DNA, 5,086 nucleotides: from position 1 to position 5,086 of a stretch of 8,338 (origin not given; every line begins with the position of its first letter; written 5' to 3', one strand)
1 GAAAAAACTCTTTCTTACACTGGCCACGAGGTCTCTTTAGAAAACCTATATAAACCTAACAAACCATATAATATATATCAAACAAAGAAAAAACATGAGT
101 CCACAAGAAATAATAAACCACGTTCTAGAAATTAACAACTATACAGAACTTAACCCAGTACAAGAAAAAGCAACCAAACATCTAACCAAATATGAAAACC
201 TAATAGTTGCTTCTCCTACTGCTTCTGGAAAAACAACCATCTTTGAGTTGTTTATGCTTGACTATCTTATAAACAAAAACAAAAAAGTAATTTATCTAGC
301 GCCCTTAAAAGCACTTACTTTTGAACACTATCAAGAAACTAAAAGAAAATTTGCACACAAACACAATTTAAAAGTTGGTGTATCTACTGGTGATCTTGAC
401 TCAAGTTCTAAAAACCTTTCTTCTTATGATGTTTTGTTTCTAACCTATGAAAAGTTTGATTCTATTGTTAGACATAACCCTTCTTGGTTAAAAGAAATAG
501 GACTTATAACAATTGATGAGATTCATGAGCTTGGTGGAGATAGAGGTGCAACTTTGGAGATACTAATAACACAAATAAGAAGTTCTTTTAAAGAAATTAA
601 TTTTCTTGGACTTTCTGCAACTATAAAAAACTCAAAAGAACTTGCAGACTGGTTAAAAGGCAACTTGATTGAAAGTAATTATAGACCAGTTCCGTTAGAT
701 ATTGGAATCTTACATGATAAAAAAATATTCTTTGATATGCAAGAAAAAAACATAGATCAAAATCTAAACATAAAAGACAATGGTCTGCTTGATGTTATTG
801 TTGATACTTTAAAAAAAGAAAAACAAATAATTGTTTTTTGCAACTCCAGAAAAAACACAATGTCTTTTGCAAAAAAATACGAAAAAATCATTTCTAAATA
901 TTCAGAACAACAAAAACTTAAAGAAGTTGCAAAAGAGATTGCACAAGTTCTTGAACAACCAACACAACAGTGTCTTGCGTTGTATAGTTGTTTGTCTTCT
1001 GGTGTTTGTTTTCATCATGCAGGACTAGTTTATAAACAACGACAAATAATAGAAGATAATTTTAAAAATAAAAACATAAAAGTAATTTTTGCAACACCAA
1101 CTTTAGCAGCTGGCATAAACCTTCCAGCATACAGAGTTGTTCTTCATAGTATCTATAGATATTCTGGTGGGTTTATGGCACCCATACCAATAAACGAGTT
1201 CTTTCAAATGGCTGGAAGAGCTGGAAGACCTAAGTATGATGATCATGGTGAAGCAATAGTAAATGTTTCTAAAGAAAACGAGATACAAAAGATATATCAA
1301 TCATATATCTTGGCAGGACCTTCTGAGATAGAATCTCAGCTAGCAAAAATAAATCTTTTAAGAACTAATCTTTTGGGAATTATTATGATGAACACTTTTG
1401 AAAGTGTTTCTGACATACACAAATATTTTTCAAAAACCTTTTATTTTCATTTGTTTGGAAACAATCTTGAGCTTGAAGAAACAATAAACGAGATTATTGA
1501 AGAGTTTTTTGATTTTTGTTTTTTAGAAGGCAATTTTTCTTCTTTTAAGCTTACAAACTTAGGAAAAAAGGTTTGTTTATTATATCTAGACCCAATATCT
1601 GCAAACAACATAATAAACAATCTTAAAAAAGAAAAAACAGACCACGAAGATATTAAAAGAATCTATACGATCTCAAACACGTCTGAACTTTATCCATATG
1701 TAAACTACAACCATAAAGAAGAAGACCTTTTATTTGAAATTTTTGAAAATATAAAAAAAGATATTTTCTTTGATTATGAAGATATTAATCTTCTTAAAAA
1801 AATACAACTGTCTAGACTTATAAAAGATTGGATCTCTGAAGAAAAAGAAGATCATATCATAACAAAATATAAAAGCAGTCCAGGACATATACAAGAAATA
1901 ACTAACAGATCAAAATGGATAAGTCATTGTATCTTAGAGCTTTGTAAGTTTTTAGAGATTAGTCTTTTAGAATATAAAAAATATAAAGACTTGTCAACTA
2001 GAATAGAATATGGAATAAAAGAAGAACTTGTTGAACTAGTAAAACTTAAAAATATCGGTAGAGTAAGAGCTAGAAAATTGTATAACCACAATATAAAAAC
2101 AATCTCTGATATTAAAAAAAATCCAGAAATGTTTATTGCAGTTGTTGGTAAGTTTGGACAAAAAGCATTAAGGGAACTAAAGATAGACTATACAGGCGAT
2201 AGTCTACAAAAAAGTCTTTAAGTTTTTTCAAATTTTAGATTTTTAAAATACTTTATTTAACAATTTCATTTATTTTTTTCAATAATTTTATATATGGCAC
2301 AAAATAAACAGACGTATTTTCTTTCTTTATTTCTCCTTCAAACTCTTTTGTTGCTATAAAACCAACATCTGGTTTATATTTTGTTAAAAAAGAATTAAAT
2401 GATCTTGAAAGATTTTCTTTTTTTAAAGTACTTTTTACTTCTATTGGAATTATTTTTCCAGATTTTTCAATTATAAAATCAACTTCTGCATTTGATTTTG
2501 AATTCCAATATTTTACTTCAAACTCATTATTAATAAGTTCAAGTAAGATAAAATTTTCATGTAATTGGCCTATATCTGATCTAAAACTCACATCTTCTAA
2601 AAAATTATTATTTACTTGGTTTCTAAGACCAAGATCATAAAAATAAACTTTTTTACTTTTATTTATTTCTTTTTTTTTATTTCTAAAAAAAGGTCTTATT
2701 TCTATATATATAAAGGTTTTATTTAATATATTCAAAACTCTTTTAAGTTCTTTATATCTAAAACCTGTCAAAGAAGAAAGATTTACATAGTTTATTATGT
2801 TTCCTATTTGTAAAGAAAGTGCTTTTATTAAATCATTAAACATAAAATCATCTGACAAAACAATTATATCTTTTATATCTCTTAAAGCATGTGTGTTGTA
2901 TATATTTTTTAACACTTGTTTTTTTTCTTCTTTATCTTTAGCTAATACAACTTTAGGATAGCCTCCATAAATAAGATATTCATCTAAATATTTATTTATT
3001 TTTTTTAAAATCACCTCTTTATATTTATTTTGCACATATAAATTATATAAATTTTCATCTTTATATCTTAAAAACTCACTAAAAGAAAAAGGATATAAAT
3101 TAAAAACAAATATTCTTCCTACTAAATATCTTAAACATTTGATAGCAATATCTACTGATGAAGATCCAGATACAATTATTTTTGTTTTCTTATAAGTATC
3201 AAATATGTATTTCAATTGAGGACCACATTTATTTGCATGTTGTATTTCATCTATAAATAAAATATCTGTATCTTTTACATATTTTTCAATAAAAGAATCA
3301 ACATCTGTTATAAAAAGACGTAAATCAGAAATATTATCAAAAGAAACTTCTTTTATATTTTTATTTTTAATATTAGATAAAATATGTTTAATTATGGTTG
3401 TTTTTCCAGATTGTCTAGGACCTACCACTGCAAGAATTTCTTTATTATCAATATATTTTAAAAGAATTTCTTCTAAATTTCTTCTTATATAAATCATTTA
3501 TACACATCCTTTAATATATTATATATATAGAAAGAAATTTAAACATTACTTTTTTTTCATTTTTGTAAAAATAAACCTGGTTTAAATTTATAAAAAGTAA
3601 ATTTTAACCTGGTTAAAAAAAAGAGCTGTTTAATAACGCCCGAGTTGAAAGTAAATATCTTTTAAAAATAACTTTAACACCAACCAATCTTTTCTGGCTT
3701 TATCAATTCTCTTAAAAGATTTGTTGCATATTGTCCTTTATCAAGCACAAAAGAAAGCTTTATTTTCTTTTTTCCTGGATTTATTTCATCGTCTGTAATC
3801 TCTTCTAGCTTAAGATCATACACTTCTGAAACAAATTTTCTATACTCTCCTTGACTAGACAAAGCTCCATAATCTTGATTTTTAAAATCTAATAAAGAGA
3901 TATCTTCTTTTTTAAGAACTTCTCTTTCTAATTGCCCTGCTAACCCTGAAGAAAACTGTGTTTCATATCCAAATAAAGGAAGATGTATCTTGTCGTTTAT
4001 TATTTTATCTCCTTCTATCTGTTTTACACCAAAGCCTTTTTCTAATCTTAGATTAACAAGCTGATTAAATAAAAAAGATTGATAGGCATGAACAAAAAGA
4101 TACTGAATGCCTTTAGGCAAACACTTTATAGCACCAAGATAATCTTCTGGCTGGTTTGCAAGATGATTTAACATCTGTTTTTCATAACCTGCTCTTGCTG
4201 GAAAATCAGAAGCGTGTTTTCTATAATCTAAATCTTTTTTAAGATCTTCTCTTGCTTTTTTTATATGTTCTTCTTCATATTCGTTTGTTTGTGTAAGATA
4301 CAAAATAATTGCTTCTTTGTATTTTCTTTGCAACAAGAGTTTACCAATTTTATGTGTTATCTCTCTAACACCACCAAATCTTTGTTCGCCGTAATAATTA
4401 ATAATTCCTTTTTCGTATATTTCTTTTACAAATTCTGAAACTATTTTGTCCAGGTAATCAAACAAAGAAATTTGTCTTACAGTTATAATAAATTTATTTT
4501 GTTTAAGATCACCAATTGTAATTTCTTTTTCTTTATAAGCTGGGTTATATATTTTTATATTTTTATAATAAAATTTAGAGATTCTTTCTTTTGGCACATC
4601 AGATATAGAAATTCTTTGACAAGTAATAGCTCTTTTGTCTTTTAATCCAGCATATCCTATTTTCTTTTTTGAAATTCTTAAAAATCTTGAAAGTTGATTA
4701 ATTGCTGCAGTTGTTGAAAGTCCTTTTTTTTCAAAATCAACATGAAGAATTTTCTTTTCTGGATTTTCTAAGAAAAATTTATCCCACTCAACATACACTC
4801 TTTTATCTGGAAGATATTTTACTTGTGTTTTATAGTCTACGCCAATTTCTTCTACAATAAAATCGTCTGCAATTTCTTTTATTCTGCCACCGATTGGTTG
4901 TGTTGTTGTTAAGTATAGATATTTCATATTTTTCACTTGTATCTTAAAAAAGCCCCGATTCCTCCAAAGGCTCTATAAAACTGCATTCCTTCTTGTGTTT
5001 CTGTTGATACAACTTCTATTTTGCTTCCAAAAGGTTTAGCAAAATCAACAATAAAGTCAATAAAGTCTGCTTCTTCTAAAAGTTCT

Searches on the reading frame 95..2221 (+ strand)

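Call 22: search_protein_families(library=pfam, proteins=[window:95-2221:+], max_evalue=0.001)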
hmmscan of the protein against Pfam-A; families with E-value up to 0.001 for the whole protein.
window:95-2221:+ (708 aa): 5 families
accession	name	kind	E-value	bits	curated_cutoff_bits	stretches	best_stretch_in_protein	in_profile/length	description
PF00270.35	DEAD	-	5.4e-31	108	26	1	20-180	1-164/167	DEAD/DEAH box helicase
PF21280.2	Helicase_dom4_arc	-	4.6e-17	62.5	27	1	523-640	4-125/125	Archaeal helicase, domain 4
PF04851.21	ResIII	-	5.8e-14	52.8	22.5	1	18-178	3-163/164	Type III restriction enzyme, res subunit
PF00271.37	Helicase_C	-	3.5e-13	50.2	23.5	1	303-379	41-109/110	Helicase conserved C-terminal domain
PF03237.21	Terminase_6N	-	2.5e-05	24.5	22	0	41-124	5-92/215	Terminase large subunit, T4likevirus-type, N-terminal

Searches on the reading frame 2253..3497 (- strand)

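Call 22: search_protein_families(library=pfam, proteins=[window:2253-3497:-], max_evalue=0.001)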
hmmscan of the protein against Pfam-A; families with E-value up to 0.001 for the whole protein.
window:2253-3497:- (414 aa): 5 families
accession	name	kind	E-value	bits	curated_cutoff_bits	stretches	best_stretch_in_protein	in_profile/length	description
PF13635.12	DUF4143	-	3.5e-31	108.6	28.1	1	206-356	2-159/160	Domain of unknown function (DUF4143)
PF13173.12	AAA_14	-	2.7e-30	105.5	27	1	19-143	2-129/129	AAA domain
PF13401.12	AAA_22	-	0.00013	22.8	27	0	18-47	4-35/130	AAA domain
PF00004.35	AAA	-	0.00034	21.5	21.2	1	24-90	3-71/131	ATPase family associated with various cellular activities (AAA)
PF01637.24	ATPase_2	-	0.00083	19.7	33.2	1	17-56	18-57/225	ATPase domain predominantly from Archaea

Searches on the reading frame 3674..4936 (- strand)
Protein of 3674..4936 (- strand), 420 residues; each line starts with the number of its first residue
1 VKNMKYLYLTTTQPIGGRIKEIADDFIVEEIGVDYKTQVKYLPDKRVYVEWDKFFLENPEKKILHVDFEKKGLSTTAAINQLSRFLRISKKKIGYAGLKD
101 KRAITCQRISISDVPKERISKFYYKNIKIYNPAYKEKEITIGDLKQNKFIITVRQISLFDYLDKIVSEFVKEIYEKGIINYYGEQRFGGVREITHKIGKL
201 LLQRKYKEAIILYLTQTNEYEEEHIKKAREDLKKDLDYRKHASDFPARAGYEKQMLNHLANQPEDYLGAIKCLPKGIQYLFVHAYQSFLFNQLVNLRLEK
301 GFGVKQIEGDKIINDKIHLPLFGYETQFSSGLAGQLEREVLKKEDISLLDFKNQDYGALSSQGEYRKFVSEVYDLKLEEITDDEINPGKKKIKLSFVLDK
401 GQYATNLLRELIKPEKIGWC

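Call 22: search_protein_families(library=pfam, proteins=[window:3674-4936:-], max_evalue=0.001)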
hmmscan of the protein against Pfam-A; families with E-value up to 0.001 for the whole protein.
window:3674-4936:- (420 aa): 1 family
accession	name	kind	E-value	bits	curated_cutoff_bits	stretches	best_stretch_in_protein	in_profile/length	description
PF01142.23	TruD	-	4.3e-106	355.7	27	2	7-316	6-300/412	tRNA pseudouridine synthase D (TruD)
